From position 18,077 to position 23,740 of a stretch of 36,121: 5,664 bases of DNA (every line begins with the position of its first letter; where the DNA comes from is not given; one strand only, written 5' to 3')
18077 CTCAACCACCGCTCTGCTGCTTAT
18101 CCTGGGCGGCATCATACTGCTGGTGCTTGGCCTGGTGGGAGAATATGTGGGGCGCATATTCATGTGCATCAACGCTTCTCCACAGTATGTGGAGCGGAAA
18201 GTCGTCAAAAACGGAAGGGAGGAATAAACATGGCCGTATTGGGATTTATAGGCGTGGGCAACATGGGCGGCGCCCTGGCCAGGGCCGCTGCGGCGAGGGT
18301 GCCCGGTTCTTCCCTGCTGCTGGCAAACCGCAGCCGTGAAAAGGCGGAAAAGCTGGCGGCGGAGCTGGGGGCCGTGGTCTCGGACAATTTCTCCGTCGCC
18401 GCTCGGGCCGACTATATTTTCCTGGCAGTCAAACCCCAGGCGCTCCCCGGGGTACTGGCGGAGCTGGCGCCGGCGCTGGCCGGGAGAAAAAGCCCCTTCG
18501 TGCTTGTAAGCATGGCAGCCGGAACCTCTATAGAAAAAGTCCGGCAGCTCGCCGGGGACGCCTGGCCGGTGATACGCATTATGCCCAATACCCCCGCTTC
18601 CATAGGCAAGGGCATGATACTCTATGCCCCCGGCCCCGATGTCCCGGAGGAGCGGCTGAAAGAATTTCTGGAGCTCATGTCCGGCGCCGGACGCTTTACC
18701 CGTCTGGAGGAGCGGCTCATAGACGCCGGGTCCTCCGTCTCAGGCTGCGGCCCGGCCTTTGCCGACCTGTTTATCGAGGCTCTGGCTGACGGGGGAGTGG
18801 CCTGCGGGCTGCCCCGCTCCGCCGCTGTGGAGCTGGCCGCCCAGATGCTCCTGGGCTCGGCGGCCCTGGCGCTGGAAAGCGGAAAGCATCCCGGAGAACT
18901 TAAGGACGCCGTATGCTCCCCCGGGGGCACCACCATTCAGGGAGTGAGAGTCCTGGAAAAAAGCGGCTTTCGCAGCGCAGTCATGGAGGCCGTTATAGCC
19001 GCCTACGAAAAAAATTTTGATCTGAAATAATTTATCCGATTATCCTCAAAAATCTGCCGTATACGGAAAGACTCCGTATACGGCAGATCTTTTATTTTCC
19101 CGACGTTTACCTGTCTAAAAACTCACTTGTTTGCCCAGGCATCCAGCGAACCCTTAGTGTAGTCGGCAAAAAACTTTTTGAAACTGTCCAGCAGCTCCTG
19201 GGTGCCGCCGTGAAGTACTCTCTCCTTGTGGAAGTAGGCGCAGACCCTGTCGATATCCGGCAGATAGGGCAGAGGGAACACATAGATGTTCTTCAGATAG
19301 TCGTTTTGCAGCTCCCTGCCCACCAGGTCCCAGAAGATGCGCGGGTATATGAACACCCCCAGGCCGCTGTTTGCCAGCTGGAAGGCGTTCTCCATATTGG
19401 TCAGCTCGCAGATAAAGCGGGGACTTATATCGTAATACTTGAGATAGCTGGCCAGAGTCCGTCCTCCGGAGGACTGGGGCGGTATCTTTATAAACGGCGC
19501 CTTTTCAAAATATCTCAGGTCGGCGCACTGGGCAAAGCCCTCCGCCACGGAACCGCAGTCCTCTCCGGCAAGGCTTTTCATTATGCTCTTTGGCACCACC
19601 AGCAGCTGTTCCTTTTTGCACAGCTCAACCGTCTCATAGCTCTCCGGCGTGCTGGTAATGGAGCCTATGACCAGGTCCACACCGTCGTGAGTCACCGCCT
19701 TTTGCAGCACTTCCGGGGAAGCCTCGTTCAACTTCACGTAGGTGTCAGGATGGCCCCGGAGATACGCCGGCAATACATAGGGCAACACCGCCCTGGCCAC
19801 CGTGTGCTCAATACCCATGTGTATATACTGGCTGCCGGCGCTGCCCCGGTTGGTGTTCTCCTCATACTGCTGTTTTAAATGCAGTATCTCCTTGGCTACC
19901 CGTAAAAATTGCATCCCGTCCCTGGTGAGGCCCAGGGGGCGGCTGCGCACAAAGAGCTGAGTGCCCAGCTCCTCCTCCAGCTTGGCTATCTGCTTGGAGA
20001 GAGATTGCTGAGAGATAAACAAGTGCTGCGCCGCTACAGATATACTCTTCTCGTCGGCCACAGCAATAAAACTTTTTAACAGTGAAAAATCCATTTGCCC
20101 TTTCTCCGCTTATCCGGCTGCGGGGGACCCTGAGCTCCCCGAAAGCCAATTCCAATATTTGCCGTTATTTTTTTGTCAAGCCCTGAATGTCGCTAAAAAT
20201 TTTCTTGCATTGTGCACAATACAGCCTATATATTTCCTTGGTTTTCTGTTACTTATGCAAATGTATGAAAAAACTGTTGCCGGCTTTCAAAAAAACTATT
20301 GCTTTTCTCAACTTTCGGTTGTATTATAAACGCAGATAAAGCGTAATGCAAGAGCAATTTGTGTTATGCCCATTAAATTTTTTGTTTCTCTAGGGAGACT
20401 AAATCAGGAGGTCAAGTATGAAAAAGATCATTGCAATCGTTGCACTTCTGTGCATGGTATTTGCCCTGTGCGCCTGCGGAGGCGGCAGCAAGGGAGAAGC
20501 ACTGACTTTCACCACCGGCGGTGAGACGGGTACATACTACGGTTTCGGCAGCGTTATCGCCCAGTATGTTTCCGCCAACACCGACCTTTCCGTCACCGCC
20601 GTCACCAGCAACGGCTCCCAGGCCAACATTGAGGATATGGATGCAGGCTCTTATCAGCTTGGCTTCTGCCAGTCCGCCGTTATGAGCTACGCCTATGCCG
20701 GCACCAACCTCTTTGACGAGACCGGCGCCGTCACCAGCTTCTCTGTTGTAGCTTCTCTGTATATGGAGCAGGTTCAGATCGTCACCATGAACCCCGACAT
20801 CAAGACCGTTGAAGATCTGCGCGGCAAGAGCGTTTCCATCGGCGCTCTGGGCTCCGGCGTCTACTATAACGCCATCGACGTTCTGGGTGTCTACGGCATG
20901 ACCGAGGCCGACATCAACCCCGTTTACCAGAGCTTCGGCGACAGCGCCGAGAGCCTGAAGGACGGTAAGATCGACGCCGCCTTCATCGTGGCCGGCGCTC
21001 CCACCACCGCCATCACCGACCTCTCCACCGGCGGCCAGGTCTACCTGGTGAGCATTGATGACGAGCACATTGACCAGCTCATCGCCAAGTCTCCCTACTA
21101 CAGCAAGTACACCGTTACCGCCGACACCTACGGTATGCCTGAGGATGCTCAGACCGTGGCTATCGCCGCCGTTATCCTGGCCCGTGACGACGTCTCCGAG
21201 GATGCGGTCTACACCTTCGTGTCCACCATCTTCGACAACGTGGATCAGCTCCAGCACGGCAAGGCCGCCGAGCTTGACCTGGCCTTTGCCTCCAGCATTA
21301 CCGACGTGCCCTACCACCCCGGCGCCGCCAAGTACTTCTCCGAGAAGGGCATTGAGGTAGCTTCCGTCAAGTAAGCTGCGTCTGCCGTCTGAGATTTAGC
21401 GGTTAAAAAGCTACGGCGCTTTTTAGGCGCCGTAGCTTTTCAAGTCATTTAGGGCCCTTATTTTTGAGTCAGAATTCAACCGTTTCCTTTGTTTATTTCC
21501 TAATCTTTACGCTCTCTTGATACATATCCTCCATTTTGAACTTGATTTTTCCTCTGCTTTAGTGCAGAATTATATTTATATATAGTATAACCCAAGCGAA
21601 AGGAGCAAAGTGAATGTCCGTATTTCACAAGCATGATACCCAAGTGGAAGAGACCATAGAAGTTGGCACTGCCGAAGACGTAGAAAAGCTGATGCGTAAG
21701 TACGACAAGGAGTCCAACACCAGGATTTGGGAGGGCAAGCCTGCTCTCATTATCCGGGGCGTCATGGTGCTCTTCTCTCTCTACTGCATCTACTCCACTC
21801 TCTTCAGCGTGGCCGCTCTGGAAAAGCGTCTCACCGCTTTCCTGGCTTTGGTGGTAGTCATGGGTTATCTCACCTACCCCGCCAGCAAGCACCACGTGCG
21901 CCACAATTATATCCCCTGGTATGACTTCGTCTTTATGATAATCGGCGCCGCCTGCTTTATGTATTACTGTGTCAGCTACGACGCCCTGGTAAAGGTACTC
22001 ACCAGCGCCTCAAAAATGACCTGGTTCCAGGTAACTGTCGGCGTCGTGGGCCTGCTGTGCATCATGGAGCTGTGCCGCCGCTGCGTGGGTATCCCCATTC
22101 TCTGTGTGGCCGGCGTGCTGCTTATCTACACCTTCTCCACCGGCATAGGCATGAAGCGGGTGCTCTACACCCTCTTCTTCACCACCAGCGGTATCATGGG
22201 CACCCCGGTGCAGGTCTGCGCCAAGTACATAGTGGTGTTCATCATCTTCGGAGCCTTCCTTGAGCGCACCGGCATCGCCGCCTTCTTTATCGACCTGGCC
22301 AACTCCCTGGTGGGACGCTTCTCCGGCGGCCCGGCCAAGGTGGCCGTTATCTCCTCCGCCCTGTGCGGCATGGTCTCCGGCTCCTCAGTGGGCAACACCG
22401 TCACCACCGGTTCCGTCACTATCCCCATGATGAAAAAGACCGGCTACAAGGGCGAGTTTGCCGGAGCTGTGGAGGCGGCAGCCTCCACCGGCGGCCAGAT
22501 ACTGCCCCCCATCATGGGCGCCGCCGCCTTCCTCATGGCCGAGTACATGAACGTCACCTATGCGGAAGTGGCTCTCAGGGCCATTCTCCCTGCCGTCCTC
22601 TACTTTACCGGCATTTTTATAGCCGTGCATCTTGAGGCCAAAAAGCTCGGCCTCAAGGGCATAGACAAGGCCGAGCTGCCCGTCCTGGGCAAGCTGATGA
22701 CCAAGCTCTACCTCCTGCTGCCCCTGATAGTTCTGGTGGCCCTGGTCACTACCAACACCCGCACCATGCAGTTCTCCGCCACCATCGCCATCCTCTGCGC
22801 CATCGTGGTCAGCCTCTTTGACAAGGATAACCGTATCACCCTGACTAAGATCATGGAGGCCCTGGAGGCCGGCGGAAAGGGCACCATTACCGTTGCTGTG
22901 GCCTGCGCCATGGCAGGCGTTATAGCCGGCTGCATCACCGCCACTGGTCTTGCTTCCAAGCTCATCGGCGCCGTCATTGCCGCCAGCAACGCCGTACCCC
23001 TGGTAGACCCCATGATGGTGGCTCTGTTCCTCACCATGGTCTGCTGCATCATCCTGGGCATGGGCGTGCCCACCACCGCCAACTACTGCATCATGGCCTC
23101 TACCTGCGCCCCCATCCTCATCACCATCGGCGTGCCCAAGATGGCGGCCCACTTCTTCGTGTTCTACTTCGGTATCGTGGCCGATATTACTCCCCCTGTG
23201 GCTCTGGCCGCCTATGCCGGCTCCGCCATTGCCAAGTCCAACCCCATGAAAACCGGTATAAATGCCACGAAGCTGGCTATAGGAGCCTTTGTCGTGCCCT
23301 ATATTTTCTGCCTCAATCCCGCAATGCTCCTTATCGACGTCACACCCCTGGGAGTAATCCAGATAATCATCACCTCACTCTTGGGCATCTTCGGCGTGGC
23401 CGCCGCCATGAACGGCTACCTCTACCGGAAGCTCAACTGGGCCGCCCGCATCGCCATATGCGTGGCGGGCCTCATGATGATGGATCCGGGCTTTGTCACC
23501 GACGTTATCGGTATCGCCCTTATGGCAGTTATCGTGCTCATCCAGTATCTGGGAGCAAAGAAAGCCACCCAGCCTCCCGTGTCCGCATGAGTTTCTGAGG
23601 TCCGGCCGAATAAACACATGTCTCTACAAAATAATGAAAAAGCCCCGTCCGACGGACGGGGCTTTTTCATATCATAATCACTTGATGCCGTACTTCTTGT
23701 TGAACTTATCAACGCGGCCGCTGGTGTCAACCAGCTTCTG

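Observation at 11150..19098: Nine-gene operon encoding an Arn/Gtr-style lipid-linked 4-amino-6-deoxyhexose decoration pathway with non-canonical extras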

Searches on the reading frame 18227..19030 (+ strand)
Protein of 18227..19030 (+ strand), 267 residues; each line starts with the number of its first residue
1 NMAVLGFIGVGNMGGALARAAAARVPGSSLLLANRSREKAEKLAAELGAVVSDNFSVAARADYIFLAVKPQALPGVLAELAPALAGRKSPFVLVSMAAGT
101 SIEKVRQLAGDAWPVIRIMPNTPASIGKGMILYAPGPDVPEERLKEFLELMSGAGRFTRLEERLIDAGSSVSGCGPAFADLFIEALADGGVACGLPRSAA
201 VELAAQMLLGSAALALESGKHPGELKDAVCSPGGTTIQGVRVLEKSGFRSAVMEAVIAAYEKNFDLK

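Call 3: search_protein_families(library=pfam, proteins=[window:18227-19030:+], max_evalue=0.01)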
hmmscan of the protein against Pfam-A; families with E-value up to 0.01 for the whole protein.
window:18227-19030:+ (267 aa): 7 families
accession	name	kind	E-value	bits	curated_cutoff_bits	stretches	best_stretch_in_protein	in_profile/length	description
PF14748.11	P5CR_dimer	-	1.7e-39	134.8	25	1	162-263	1-102/105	Pyrroline-5-carboxylate reductase dimerisation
PF03807.23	F420_oxidored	-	2.4e-16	60.5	21.6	1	5-98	2-93/94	NADP oxidoreductase coenzyme F420-dependent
PF03446.21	NAD_binding_2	-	4.4e-08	33.7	21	1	5-81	2-80/161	NAD binding domain of 6-phosphogluconate dehydrogenase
PF01488.26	Shikimate_DH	-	7.7e-05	23.2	24.3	1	7-107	17-123/138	Shikimate / quinate 5-dehydrogenase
PF10727.15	Rossmann-like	-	0.00021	21.5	23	1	5-102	17-115/131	Rossmann-like domain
PF02153.23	PDH_N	-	0.0046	16.9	26.5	1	18-85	2-70/154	Prephenate dehydrogenase, nucleotide-binding domain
PF02826.25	2-Hacid_dh_C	-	0.0049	16.7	25.1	1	4-69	38-100/178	D-isomer specific 2-hydroxyacid dehydrogenase, NAD binding domain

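Call 4: search_protein_families(library=ncbifam, proteins=[window:18227-19030:+], max_evalue=0.01)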
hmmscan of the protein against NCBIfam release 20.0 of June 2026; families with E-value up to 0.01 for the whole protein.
window:18227-19030:+ (267 aa): 12 families
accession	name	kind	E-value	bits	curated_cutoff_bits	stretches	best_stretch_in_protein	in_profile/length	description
TIGR00112.1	proC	equivalog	9.4e-78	261.5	196.75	1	5-263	1-260/263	pyrroline-5-carboxylate reductase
NF008839.0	PRK11880.2-4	equivalog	2.1e-46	158.4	288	1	5-263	4-249/252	pyrroline-5-carboxylate reductase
NF005813.0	PRK07679.1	exception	1.2e-36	126.5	404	1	4-262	5-264/279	pyrroline-5-carboxylate reductase ProI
NF005814.0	PRK07680.1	equivalog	1.4e-29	103.2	278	1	5-246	3-244/275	late competence protein ComER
NF005384.0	PRK06928.1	exception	2.4e-16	60.1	301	1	2-246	1-247/277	pyrroline-5-carboxylate reductase ProG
NF005063.0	PRK06476.1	equivalog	1.6e-13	50.9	254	1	5-256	3-246/258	pyrroline-5-carboxylate reductase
NF006409.0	PRK08655.1-3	equivalog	5.4e-06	26.2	310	1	3-85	4-82/290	prephenate dehydrogenase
NF005694.0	PRK07502.1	equivalog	0.00042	19.7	409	1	6-123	10-125/310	prephenate/arogenate dehydrogenase family protein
NF011381.1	PRK14806.1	equivalog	0.00064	18.1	902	1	5-87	6-90/733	bifunctional prephenate dehydrogenase/3-phosphoshikimate 1-carboxyvinyltransferase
TIGR01505.1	tartro_sem_red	equivalog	0.0013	18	340.75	1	5-99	2-95/291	2-hydroxy-3-oxopropionate reductase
TIGR01035.1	hemA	equivalog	0.006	15.6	209.55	1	7-51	185-228/416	glutamyl-tRNA reductase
NF008592.0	PRK11559.1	equivalog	0.0089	15.3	397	0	4-96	4-95/296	2-hydroxy-3-oxopropionate reductase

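Call 66: find_homologous_proteins(query=window:18230-19030:+)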
Query window:18230-19030:+ (266 aa): 8000 proteins with E <= 0.001 among 8000 candidates; the best 120 are listed.
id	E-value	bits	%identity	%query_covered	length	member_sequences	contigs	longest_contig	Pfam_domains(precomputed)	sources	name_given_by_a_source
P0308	1.5e-160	550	100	100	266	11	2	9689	PF14748.12,PF03446.22,PF03807.24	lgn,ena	-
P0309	3.9e-144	497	89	100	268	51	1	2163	PF14748.12,PF03446.22,PF03807.24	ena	-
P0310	7.8e-144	496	88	100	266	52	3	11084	PF14748.12,PF03446.22,PF03807.24,PF01488.27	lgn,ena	-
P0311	1.9e-142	491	88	100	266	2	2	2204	PF14748.12,PF03446.22,PF03807.24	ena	-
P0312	6.5e-141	486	88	100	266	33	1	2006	PF14748.12,PF03446.22,PF03807.24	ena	-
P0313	1.4e-139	482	86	100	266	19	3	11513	PF14748.12,PF03446.22,PF03807.24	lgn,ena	-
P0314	2.3e-139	481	87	100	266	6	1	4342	PF14748.12,PF03446.22,PF03807.24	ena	-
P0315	3.5e-135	467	60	86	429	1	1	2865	PF14748.12,PF02153.24,PF02558.23,PF03446.22,PF03807.24,PF01488.27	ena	-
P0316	4.3e-135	467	88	92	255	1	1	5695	PF14748.12,PF03807.24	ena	-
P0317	1.2e-131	456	82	100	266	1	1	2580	PF14748.12,PF03446.22,PF03807.24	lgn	-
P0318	1.7e-128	445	81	100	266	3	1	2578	PF14748.12,PF03446.22,PF03807.24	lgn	-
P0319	1.7e-126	439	80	100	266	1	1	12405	PF14748.12,PF03446.22,PF03807.24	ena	-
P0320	2.7e-126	438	80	100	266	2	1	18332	PF14748.12,PF03446.22,PF03807.24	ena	-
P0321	4.9e-126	437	81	100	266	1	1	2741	PF14748.12,PF03446.22,PF03807.24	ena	-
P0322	5.3e-126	437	80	100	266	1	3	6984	PF14748.12,PF03446.22,PF03807.24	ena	-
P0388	2.2e-108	380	68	100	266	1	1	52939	PF14748.12,PF03446.22,PF03807.24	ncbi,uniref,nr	ncbi:pyrroline-5-carboxylate reductase [Oscillibacter sp.]|uniref:pyrroline-5-carboxylate reductase 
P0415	1.8e-107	377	71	100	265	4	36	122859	PF14748.12,PF03446.22,PF02826.26,PF03807.24,PF01488.27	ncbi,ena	-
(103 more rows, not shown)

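Call 67: find_encoding_contigs(protein=P0388, flank=7000, max_places=2)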
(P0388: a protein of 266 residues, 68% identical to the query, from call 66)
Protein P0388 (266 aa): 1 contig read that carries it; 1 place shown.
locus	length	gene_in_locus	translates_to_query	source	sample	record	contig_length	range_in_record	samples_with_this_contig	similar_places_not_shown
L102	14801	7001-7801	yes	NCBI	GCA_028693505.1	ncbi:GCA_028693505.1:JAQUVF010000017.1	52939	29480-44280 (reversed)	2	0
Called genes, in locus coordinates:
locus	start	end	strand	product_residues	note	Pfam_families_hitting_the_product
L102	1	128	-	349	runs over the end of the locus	PF03401:TctC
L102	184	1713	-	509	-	PF01970:TctA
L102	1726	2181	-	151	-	PF07331:TctB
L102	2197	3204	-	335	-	PF04166:PdxA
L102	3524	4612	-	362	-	PF00266:Aminotran_5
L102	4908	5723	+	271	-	PF00696:AA_kinase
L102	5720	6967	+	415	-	PF00171:Aldedh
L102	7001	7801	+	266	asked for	PF03446:NAD_binding_2, PF03807:F420_oxidored, PF14748:P5CR_dimer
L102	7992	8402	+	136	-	-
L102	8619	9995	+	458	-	PF07969:Amidohydro_3 (faint), PF01979:Amidohydro_1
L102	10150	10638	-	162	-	PF14221:DUF4330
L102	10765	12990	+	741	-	PF13439:Glyco_transf_4, PF13579:Glyco_trans_4_4, PF00534:Glycos_transf_1, PF13692:Glyco_trans_1_4, PF04230:PS_pyruv_trans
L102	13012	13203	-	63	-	PF20564:DUF6774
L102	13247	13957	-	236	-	PF04239:DUF421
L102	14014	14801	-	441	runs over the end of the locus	PF00654:Voltage_CLC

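Call 68: find_encoding_contigs(protein=P0415, flank=7000, max_places=2)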
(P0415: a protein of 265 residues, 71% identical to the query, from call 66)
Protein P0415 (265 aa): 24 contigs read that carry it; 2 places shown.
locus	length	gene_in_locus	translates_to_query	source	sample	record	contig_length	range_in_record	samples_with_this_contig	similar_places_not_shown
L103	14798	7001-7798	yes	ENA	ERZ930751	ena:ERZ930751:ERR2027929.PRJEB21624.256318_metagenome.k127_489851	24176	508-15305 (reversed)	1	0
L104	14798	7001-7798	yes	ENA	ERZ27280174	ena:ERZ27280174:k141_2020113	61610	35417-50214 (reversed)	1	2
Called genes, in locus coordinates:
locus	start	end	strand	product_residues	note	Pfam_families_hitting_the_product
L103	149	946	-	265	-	PF00005:ABC_tran, PF02463:SMC_N (weak), PF13304:AAA_21 (faint)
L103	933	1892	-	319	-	PF02653:BPD_transp_2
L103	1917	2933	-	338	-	PF04392:ABC_sub_bind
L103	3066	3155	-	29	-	-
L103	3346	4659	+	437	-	PF03816:LytR_cpsA_psr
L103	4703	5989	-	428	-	PF00128:Alpha-amylase, PF14701:hDGE_amylase (weak), PF18612:Bac_A_amyl_C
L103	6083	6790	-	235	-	-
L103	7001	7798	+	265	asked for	PF01488:Shikimate_DH, PF02826:2-Hacid_dh_C (weak), PF03446:NAD_binding_2, PF03807:F420_oxidored, PF14748:P5CR_dimer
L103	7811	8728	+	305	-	PF02129:Peptidase_S15 (weak), PF00561:Abhydrolase_1, PF12146:Hydrolase_4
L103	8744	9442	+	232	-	PF04298:Zn_peptidase_2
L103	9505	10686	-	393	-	PF00155:Aminotran_1_2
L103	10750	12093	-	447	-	PF03553:Na_H_antiporter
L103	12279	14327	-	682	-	PF00989:PAS (weak), PF00158:Sigma54_activat, PF14532:Sigma54_activ_2, PF25601:AAA_lid_14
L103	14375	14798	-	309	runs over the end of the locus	?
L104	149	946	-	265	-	PF00005:ABC_tran, PF02463:SMC_N (weak), PF13304:AAA_21 (faint)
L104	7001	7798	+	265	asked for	PF01488:Shikimate_DH, PF02826:2-Hacid_dh_C (weak), PF03446:NAD_binding_2, PF03807:F420_oxidored, PF14748:P5CR_dimer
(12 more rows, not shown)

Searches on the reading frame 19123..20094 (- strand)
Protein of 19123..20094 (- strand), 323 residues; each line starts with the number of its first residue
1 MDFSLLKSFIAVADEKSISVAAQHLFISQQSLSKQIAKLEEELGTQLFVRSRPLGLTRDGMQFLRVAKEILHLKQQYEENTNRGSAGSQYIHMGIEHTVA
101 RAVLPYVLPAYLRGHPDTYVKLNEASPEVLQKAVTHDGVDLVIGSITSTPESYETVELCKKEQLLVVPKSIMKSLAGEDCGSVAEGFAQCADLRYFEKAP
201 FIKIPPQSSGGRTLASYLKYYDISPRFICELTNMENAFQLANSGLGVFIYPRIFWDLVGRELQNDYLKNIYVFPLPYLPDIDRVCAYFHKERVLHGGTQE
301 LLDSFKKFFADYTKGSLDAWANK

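Call 74: search_protein_families(library=pfam, proteins=[window:19123-20094:-], max_evalue=0.0001)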
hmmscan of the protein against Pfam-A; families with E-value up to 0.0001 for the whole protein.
window:19123-20094:- (323 aa): 2 families
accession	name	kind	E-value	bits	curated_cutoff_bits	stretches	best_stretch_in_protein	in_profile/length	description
PF00126.33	HTH_1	-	2.3e-19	69.6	26.6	1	4-60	2-59/60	Bacterial regulatory helix-turn-helix protein, lysR family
PF03466.25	LysR_substrate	-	9.3e-18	64.8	28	1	91-307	8-206/209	LysR substrate binding domain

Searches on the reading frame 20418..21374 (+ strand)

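Call 74: search_protein_families(library=pfam, proteins=[window:20418-21374:+], max_evalue=0.0001)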
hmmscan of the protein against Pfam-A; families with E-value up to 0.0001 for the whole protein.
window:20418-21374:+ (318 aa): 3 families
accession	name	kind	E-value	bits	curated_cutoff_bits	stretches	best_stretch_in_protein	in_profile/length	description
PF16868.10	NMT1_3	-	7.1e-71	239.6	27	1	31-311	1-289/289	NMT1-like family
PF12974.12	Phosphonate-bd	-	2.4e-08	34.1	27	1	47-257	19-217/242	ABC transporter, phosphonate, periplasmic substrate-binding protein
PF09084.16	NMT1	-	1.4e-05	25.5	20.5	1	110-191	65-148/216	NMT1/THI5 like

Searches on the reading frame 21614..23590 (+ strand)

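Call 74: search_protein_families(library=pfam, proteins=[window:21614-23590:+], max_evalue=0.0001)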
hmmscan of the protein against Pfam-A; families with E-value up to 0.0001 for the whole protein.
window:21614-23590:+ (658 aa): 2 families
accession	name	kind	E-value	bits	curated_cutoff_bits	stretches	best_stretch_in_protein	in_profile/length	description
PF06808.19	DctM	-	1e-95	321.5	23.8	1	146-578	2-411/413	Tripartite ATP-independent periplasmic transporter, DctM component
PF11874.13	DUF3394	-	1.6e-05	25.1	28.2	1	582-632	2-52/181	Domain of unknown function (DUF3394)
